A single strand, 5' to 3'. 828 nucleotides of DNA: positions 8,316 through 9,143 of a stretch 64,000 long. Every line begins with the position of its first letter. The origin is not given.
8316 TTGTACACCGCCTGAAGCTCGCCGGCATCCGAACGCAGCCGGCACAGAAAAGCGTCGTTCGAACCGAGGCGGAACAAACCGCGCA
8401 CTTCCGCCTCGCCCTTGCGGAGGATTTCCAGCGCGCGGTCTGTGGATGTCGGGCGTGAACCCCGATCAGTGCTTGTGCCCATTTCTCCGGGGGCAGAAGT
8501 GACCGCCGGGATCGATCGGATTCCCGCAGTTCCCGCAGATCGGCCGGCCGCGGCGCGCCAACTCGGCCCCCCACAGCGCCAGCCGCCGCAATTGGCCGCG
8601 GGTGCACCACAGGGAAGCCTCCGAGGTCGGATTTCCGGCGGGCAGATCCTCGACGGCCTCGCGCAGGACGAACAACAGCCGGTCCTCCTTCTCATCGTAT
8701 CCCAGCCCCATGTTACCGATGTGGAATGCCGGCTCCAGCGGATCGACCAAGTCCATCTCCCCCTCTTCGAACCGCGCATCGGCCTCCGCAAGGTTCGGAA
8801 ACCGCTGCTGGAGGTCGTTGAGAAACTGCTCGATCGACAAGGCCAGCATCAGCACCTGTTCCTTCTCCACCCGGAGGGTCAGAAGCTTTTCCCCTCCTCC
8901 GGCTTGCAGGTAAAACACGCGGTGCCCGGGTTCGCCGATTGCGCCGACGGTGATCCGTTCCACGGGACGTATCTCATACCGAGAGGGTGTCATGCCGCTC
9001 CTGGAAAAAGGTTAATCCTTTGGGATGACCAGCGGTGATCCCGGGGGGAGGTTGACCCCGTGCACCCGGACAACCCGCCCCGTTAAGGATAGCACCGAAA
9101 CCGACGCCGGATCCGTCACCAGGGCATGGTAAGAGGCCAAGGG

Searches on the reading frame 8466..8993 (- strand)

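Call 46: search_protein_families(library=pfam, proteins=[window:8466-8993:-], max_evalue=0.00001)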
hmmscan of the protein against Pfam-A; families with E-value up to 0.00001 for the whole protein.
window:8466-8993:- (175 aa): 1 family
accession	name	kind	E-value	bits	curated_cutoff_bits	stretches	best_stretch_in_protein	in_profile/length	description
PF11290.13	DUF3090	-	1.9e-40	138.9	27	1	6-167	1-170/170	Protein of unknown function (DUF3090)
